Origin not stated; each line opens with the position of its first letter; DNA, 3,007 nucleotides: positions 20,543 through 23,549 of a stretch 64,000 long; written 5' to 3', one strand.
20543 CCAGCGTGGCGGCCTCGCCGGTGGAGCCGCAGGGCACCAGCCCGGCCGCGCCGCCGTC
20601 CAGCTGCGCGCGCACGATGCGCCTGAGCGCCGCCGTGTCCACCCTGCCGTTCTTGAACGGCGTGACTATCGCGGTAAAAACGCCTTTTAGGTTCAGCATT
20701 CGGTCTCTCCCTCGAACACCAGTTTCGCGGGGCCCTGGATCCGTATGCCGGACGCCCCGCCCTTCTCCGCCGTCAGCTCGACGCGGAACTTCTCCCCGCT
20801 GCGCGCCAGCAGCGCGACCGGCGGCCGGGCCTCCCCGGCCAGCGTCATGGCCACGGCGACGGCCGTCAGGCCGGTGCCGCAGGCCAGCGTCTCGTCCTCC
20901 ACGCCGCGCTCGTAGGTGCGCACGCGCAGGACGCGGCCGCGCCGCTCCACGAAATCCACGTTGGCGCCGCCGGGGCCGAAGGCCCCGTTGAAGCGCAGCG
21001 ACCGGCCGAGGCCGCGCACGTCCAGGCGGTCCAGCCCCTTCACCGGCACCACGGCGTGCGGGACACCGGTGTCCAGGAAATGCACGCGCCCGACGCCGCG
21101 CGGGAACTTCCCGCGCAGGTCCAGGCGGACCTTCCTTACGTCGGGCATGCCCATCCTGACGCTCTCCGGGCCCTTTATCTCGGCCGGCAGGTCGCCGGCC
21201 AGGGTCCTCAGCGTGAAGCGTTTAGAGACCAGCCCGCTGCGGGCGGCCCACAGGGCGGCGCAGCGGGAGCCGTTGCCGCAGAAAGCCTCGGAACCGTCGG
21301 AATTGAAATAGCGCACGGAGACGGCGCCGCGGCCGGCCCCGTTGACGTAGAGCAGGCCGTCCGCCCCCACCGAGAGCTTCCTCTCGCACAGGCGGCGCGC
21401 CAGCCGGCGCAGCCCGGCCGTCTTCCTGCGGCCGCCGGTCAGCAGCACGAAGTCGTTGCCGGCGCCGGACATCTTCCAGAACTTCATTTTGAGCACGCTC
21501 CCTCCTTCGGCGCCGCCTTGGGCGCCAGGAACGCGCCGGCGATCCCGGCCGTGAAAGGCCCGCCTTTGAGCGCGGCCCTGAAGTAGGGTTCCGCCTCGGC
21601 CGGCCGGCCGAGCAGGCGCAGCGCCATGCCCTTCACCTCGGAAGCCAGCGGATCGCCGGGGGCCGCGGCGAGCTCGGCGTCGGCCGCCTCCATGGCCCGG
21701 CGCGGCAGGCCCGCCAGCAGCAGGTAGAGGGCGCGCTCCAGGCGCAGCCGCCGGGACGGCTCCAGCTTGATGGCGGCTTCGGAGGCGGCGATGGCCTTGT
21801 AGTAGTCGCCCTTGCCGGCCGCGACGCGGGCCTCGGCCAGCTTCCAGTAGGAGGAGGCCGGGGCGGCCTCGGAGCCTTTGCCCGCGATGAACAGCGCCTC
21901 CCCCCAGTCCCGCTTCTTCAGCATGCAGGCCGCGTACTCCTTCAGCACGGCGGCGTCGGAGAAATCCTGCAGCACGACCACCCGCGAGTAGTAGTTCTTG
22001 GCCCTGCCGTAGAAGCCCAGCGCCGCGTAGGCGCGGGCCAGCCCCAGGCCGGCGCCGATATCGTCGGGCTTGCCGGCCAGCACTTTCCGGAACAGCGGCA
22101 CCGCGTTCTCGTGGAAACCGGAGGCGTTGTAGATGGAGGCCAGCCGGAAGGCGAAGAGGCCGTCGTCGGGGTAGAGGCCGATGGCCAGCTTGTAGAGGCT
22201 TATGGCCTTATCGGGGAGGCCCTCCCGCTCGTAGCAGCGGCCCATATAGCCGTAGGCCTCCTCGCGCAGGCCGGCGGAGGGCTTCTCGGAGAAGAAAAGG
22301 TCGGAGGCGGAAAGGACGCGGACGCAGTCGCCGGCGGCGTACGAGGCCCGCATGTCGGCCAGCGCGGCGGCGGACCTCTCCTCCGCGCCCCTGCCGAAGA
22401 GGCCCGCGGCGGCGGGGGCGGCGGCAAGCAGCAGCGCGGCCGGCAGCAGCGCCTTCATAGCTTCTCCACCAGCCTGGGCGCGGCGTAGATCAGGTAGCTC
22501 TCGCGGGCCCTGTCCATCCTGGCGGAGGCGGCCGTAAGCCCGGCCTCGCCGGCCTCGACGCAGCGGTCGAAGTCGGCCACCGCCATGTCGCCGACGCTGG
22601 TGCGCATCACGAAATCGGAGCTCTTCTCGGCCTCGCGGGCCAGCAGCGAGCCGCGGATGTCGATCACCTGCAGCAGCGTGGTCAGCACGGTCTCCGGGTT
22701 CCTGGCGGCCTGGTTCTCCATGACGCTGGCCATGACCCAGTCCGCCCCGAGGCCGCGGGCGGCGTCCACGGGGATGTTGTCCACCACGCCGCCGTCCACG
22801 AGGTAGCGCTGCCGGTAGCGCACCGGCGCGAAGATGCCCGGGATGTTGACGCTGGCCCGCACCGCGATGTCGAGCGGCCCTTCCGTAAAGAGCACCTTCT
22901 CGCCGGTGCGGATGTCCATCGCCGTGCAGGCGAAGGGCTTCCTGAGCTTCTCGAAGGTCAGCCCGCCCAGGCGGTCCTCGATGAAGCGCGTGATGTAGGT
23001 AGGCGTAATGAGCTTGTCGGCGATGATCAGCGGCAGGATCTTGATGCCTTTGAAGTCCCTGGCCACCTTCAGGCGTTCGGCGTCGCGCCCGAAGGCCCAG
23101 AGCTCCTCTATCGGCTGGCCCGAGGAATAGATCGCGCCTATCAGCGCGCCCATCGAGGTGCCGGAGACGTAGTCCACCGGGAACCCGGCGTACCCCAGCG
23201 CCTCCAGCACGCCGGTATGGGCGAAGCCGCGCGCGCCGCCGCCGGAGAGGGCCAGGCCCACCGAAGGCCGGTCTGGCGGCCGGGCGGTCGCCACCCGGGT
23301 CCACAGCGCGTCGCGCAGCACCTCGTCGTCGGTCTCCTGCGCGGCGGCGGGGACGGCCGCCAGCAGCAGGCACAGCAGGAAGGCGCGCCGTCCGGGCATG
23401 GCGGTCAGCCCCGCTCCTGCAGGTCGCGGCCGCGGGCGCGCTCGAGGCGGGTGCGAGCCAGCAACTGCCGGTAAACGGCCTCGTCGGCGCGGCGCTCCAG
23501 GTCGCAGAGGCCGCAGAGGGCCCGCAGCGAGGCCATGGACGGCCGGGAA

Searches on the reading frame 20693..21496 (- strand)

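Call 71: search_protein_families(library=pfam, proteins=[window:20693-21496:-], max_evalue=0.0001)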
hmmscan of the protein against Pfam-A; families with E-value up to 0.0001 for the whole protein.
window:20693-21496:- (267 aa): 1 family
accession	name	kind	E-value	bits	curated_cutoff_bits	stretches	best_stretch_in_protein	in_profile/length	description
PF01678.24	DAP_epimerase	-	1.1e-37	129.2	34.7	2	6-118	1-116/121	Diaminopimelate epimerase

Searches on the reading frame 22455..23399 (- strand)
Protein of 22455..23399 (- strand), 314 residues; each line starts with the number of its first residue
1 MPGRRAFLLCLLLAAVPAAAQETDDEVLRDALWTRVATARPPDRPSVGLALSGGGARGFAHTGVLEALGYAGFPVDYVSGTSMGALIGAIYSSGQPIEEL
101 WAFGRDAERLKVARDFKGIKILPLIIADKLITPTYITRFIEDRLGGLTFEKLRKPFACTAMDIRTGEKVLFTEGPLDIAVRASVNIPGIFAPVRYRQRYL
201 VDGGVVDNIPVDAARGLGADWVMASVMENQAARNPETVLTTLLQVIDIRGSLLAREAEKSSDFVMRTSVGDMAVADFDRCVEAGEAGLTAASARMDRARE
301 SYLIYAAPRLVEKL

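Call 71: search_protein_families(library=pfam, proteins=[window:22455-23399:-], max_evalue=0.0001)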
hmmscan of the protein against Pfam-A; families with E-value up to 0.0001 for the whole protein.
window:22455-23399:- (314 aa): 1 family
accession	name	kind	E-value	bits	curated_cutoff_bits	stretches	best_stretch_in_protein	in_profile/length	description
PF01734.28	Patatin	-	7.5e-37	127.8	27.7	1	49-214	1-190/191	Patatin-like phospholipase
